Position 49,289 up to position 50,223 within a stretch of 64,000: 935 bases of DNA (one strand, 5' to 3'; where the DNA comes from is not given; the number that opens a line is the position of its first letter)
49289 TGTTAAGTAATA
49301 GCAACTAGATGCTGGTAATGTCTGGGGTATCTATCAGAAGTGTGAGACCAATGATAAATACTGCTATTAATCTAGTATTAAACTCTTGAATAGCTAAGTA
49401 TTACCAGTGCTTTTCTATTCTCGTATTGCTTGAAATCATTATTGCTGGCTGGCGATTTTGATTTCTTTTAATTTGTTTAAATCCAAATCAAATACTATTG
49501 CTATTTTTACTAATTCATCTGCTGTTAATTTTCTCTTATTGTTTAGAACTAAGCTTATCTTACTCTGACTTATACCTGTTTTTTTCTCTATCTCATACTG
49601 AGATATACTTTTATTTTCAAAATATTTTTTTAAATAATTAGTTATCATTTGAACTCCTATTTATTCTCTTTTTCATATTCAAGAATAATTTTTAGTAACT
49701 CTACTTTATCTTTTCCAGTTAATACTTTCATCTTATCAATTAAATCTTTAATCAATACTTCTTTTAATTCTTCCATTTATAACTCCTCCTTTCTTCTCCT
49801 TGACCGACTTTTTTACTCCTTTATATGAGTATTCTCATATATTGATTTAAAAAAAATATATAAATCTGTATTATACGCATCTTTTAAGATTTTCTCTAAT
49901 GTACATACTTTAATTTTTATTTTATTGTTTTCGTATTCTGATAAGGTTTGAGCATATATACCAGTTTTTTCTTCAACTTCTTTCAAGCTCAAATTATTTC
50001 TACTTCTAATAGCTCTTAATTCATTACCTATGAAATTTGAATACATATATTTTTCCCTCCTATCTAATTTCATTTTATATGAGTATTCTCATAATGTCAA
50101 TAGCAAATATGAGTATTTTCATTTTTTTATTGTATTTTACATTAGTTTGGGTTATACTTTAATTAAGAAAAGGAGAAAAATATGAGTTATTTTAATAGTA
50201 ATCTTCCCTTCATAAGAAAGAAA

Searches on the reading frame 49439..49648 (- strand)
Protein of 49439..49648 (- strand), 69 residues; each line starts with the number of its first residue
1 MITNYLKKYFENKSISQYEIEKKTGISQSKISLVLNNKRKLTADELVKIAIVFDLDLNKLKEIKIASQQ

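Call 14: search_protein_families(library=pfam, proteins=[window:49439-49648:-], max_evalue=0.01)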
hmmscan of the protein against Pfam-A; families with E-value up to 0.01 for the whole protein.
window:49439-49648:- (69 aa): 7 families
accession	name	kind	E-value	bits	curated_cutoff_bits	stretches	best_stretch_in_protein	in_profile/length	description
PF01381.28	HTH_3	-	6.1e-10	39.4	23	1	6-59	1-54/55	Helix-turn-helix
PF12844.13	HTH_19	-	8.8e-07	29.2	30.2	1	6-60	4-58/64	Helix-turn-helix domain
PF04814.19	HNF-1_N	-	1.2e-06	29.5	29.7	1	3-37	123-157/175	Hepatocyte nuclear factor 1 (HNF-1), N terminus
PF13443.12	HTH_26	-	1.2e-06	29.1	22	1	6-57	2-54/63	Cro/C1-type HTH DNA-binding domain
PF05339.17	DUF739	-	0.00047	20.7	27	1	13-62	15-64/69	Protein of unknown function (DUF739)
PF24034.1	DUF7343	-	0.0012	19.1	27.6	1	15-37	19-41/62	Domain of unknown function (DUF7343)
PF04218.19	CENP-B_N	-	0.0066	16.5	21.2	1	10-42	19-50/53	CENP-B N-terminal DNA-binding domain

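Call 17: find_related_loci(query=window:49439-49648:-, collection=viral_contigs, flank=3000)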
Query window:49439-49648:- (69 aa) in viral_contigs; peptide patterns used: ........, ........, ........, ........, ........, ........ (x = any residue, [..] = any of these).
49 stretches matched a pattern; 7 encode a relative of the query (tblastn E <= 1e-3); 7 distinct loci.
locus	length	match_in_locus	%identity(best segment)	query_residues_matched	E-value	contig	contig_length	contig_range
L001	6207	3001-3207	71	1-69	1e-29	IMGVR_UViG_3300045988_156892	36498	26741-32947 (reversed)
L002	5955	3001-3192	77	1-64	4e-29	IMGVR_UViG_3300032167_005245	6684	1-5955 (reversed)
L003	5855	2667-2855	68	1-63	4e-26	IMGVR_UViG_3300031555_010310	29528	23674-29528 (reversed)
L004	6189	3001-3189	67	1-63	5e-26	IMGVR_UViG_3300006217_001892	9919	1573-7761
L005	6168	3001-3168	77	1-56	1e-25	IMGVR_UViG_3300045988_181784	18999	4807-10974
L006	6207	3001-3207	65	1-68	1e-24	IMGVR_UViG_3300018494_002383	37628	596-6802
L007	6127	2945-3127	67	1-61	9e-24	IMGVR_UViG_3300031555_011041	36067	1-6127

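Call 24: find_related_loci(query=A2, collection=genome_contigs, flank=2500)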
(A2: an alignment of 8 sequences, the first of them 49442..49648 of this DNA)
Query A2 (69 aa) in genome_contigs; peptide patterns used: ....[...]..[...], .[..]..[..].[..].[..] (x = any residue, [..] = any of these).
599 stretches matched a pattern (row limit reached: there are more); 14 encode a relative of the query (tblastn E <= 1e-3); 14 distinct loci.
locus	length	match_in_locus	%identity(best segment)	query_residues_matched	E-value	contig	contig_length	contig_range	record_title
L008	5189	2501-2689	75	1-63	5e-29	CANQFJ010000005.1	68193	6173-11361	MAG: uncultured Bacilli bacterium isolate Lapin-007__bin8 genome assembly, contig: Lapin-007__NODE_73_length_68193_cov_5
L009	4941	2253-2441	76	1-63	1e-28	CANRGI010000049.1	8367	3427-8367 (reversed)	MAG: uncultured Bacilli bacterium isolate Lapin-022__bin57 genome assembly, contig: Lapin-022__NODE_8594_length_8367_cov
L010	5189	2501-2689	78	1-63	1e-28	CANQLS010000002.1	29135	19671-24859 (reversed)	MAG: uncultured Clostridia bacterium isolate Lapin-015__bin63 genome assembly, contig: Lapin-015__NODE_1350_length_29135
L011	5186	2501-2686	74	1-62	3e-27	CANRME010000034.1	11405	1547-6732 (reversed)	MAG: uncultured Bacilli bacterium isolate Lapin-030__bin6 genome assembly, contig: Lapin-030__NODE_7543_length_11405_cov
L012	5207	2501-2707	65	1-68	2e-24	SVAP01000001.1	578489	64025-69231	MAG: Bacillota bacterium isolate SIG205 NODE_19_length_578489_cov_16.181271, whole genome shotgun sequence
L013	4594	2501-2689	63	1-63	7e-23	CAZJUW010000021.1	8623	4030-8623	MAG TPA_asm: uncultured Muribaculaceae bacterium isolate SRP222994_co1_5 genome assembly, contig: NODE_17081_length_8623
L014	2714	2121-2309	62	1-63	6e-23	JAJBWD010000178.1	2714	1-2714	MAG: Bacillota bacterium isolate Bin_C1_11 k141_121139, whole genome shotgun sequence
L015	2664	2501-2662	72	1-54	2e-22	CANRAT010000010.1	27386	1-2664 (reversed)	MAG: uncultured Bacilli bacterium isolate Lapin-016__bin53 genome assembly, contig: Lapin-016__NODE_1462_length_27386_co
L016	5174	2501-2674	64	1-58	1e-21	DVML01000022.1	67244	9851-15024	MAG TPA_asm: Candidatus Fimihabitans intestinipullorum isolate CHK197-8231 CHK197__C197336_L67244_ERR3414592, whole geno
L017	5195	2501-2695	63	1-64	2e-21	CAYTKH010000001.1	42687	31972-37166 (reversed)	MAG TPA_asm: uncultured Muribaculaceae bacterium isolate SRP287540_co2_278 genome assembly, contig: NODE_801_length_4268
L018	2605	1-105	83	30-64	1e-14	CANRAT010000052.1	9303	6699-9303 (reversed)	MAG: uncultured Bacilli bacterium isolate Lapin-016__bin53 genome assembly, contig: Lapin-016__NODE_6791_length_9303_cov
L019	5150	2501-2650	38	1-50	1e-9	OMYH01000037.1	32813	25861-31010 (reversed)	uncultured Clostridiales bacterium isolate RUG080 genome assembly, contig: scaffold_2201, whole genome shotgun sequence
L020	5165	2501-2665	38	6-60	4e-9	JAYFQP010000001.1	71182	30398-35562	MAG: Clostridiaceae bacterium isolate CA_23 c_CA_000000033602, whole genome shotgun sequence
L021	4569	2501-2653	35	4-54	7e-6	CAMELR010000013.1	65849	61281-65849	MAG: uncultured Clostridia bacterium isolate SRR11489750_bin.39_metaWRAP_v1.3_MAG genome assembly, contig: ERZ11466814.2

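Call 25: find_related_loci(query=A2, collection=viral_contigs, flank=2500)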
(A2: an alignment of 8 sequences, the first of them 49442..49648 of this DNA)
Query A2 (69 aa) in viral_contigs; peptide patterns used: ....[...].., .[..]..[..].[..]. (x = any residue, [..] = any of these).
556 stretches matched a pattern; 17 encode a relative of the query (tblastn E <= 1e-3); 17 distinct loci.
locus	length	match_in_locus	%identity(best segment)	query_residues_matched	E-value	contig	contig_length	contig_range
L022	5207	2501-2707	71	1-69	3e-29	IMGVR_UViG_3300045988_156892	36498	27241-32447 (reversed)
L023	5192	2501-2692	77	1-64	7e-29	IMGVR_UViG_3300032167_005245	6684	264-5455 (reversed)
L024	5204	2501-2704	69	1-68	2e-26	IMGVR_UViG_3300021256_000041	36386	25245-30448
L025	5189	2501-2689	68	1-63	9e-26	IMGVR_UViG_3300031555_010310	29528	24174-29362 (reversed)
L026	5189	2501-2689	67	1-63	1e-25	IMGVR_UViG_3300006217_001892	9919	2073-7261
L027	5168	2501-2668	77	1-56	2e-25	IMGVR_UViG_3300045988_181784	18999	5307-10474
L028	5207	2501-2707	65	1-68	2e-24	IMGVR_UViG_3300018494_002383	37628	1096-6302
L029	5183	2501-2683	66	1-61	5e-24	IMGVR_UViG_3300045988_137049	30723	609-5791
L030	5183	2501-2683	67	1-61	2e-23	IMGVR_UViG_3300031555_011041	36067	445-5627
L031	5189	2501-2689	62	1-63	6e-20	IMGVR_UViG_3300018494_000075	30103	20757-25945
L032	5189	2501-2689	62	1-63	6e-20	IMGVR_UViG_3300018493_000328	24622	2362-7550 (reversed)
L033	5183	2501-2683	43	2-62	4e-11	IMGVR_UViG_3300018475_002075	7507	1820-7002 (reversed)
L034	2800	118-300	43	2-62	4e-11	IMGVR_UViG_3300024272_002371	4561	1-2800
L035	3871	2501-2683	43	2-62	4e-11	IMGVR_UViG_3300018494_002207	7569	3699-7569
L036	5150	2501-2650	38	1-50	2e-9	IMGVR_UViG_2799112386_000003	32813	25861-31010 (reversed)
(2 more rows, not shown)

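Call 61: search_protein_families(library=phrogs, proteins=[window:49439-49648:-], max_evalue=0.001)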
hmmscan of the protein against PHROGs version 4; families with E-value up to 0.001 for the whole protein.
window:49439-49648:- (69 aa): 18 families
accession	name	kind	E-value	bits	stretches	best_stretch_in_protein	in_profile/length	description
phrog_3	-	transcription regulation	1.9e-08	35.5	1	1-63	88-148/430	transcriptional repressor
phrog_8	-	transcription regulation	4e-08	34.1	1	11-61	167-216/346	transcriptional regulator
phrog_1373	-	transcription regulation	1.6e-06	29.2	1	4-59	66-121/166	transcriptional regulator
phrog_1529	-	unknown function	4e-06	28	1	5-42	10-46/209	-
phrog_2967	-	transcription regulation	6.6e-06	26.8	1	3-60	12-69/225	transcriptional regulator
phrog_2339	-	DNA, RNA and nucleotide metabolism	9e-06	26.6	1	4-56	28-81/98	HTH DNA binding protein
phrog_2136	-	unknown function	2.4e-05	25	1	1-50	30-80/89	-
phrog_296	-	integration and excision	2.8e-05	24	1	2-43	228-269/626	DNA transposition protein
phrog_4583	-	transcription regulation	3.4e-05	24.8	1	7-60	16-69/81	transcriptional repressor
phrog_2439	-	transcription regulation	3.6e-05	23.8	1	4-55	10-61/367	transcriptional regulator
phrog_4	-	transcription regulation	4.7e-05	23.5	1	3-60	138-191/400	transcriptional repressor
phrog_638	-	transcription regulation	5.9e-05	24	1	2-58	4-61/145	transcriptional regulator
phrog_21705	-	unknown function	0.00011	22.8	1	3-60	121-178/184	-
phrog_1728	-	transcription regulation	0.00013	22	1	4-62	6-64/380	transcriptional regulator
phrog_4441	-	DNA, RNA and nucleotide metabolism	0.0002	22.6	1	14-58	18-62/98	HTH DNA binding protein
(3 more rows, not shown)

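Call 65: find_encoding_contigs(protein=window:49439-49648:-, flank=1500, max_places=6)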
Protein window:49439-49648:- (69 aa): 23 contigs read that carry it; 6 places shown.
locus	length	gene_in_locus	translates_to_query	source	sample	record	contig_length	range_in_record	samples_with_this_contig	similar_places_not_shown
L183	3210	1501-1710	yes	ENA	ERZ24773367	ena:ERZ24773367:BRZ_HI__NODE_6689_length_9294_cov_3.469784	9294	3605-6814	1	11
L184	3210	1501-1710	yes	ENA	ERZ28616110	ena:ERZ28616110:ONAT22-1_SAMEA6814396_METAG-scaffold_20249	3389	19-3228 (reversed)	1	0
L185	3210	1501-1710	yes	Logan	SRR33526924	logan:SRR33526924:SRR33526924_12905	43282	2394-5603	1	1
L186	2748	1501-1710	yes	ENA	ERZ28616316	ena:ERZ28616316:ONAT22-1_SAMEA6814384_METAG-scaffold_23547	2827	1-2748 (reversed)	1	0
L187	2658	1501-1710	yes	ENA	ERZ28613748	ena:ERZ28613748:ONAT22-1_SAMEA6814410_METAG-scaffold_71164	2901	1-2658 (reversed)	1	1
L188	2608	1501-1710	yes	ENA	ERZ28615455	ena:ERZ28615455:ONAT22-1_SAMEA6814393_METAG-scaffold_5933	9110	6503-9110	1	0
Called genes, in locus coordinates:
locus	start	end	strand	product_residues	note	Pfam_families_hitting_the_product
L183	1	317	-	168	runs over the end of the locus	-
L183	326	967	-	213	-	PF12844:HTH_19, PF13443:HTH_26 (faint), PF01381:HTH_3, PF00717:Peptidase_S24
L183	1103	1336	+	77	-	PF12844:HTH_19, PF13560:HTH_31 (weak), PF01381:HTH_3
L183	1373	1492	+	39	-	-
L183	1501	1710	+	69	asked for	PF04814:HNF-1_N (weak), PF12844:HTH_19 (weak), PF13443:HTH_26 (weak), PF01381:HTH_3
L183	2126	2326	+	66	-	-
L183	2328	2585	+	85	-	-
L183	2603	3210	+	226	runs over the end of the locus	PF19808:DUF6291, PF07261:DnaB_2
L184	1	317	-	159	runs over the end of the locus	?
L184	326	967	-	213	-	PF12844:HTH_19, PF13443:HTH_26 (faint), PF01381:HTH_3, PF00717:Peptidase_S24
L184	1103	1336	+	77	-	PF12844:HTH_19, PF13560:HTH_31 (weak), PF01381:HTH_3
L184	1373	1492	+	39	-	-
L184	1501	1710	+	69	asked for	PF04814:HNF-1_N (weak), PF12844:HTH_19 (weak), PF13443:HTH_26 (weak), PF01381:HTH_3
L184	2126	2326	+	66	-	-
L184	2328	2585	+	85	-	-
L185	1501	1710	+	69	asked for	PF04814:HNF-1_N (weak), PF12844:HTH_19 (weak), PF13443:HTH_26 (weak), PF01381:HTH_3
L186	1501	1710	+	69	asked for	PF04814:HNF-1_N (weak), PF12844:HTH_19 (weak), PF13443:HTH_26 (weak), PF01381:HTH_3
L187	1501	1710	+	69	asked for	PF04814:HNF-1_N (weak), PF12844:HTH_19 (weak), PF13443:HTH_26 (weak), PF01381:HTH_3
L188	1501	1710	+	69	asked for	PF04814:HNF-1_N (weak), PF12844:HTH_19 (weak), PF13443:HTH_26 (weak), PF01381:HTH_3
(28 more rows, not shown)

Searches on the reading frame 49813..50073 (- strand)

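Call 14: search_protein_families(library=pfam, proteins=[window:49813-50073:-], max_evalue=0.01)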
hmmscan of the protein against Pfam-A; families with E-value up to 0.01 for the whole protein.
window:49813-50073:- (86 aa): 5 families
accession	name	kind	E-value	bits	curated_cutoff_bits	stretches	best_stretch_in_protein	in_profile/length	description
PF12844.13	HTH_19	-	7.5e-08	32.6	30.2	1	16-63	1-48/64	Helix-turn-helix domain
PF01381.28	HTH_3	-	2e-07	31.4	23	1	19-64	1-46/55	Helix-turn-helix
PF13560.12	HTH_31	-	2.2e-05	25.1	27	1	16-62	3-50/64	Helix-turn-helix domain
PF13443.12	HTH_26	-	4.8e-05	24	22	1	19-63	2-47/63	Cro/C1-type HTH DNA-binding domain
PF13413.12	HTH_25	-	0.00045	20.4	24.6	1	19-52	2-35/62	Helix-turn-helix domain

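Call 61: search_protein_families(library=phrogs, proteins=[window:49813-50073:-], max_evalue=0.001)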
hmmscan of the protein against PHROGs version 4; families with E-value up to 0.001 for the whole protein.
window:49813-50073:- (86 aa): 6 families
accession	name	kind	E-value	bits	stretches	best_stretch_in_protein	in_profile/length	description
phrog_3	-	transcription regulation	1.3e-07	32.7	1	9-81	83-153/430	transcriptional repressor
phrog_8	-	transcription regulation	1.9e-07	31.8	1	9-62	71-124/346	transcriptional regulator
phrog_2439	-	transcription regulation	4.2e-07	30.2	1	13-78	6-70/367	transcriptional regulator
phrog_1373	-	transcription regulation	1.1e-06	29.7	1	9-63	60-112/166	transcriptional regulator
phrog_147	-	transcription regulation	7e-06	27.3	1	15-64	5-55/100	transcriptional regulator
phrog_2967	-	transcription regulation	9e-05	23.1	1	13-70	9-65/225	transcriptional regulator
